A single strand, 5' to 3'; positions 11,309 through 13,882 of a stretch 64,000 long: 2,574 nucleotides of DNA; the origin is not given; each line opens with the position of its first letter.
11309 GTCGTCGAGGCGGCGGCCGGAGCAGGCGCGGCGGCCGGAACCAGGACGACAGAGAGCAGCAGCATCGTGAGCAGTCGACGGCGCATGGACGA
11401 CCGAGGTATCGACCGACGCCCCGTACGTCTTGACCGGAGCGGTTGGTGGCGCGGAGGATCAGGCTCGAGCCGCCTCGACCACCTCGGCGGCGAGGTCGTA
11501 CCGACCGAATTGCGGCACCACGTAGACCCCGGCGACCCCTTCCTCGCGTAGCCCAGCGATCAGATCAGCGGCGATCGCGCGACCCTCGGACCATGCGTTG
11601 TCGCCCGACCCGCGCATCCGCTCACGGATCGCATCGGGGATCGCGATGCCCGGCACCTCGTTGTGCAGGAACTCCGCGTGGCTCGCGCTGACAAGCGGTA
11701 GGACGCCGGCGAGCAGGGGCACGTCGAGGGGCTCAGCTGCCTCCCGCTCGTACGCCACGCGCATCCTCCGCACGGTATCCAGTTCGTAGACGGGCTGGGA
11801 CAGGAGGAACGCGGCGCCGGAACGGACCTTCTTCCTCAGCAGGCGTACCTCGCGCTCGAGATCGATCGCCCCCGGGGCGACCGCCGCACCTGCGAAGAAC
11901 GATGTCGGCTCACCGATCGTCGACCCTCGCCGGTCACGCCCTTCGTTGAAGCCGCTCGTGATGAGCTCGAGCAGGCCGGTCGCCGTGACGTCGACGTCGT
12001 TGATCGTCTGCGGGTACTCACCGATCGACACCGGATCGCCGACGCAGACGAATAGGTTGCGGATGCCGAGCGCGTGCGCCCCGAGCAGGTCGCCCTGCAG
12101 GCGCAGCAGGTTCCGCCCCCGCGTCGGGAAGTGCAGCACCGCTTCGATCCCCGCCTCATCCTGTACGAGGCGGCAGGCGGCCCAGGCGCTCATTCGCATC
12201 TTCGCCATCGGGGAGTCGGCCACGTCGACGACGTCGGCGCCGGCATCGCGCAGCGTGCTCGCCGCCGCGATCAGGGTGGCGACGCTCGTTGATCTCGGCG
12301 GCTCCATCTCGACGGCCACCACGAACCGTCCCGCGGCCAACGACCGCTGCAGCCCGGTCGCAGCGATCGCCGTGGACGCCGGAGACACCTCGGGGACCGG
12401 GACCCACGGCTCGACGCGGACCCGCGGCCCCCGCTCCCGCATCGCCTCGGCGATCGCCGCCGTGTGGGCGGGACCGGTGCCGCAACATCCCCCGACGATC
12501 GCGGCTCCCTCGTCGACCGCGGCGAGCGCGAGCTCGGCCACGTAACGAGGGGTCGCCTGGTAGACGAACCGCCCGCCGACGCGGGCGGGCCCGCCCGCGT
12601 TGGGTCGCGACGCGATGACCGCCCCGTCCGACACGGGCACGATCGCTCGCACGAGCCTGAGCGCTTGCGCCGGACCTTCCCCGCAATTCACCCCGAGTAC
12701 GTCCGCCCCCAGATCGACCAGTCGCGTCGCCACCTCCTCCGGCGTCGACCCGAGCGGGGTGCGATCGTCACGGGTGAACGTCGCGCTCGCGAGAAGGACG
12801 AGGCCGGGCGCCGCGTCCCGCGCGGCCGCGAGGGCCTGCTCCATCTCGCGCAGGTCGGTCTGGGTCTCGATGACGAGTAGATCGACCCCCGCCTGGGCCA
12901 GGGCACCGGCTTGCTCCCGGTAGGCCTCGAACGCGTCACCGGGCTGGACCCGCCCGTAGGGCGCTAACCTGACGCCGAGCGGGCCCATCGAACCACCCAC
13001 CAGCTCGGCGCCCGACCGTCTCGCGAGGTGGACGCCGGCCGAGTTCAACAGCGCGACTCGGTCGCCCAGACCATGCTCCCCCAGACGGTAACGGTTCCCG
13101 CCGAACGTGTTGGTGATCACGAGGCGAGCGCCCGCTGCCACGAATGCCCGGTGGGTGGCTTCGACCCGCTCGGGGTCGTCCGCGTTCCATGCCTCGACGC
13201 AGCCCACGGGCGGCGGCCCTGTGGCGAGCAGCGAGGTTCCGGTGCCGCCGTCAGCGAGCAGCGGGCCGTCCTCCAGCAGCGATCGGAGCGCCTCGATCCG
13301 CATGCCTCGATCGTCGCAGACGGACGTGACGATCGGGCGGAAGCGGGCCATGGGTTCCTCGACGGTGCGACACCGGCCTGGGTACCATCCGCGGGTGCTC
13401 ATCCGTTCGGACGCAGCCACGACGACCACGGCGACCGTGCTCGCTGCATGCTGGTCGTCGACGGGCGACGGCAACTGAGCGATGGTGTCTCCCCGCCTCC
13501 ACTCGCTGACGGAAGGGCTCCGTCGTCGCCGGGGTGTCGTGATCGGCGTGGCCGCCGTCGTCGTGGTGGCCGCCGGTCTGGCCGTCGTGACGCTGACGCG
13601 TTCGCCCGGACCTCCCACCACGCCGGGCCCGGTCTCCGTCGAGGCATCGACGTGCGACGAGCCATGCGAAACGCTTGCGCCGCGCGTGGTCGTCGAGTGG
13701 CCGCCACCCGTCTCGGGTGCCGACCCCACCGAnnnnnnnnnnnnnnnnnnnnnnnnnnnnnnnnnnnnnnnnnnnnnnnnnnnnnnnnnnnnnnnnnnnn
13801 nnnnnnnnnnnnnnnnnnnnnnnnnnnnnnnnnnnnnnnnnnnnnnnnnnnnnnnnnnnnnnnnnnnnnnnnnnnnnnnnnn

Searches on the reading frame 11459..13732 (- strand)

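Call 69: search_protein_families(library=pfam, proteins=[window:11459-13732:-], max_evalue=0.00001)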
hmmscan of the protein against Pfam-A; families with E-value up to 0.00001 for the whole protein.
window:11459-13732:- (757 aa): 2 families
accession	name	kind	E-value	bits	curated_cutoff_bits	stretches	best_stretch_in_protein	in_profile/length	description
PF02574.22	S-methyl_trans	-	1.1e-59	203.1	22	1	158-431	1-283/283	Homocysteine S-methyltransferase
PF02219.23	MTHFR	-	7.4e-24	85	24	1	462-737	3-269/287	Methylenetetrahydrofolate reductase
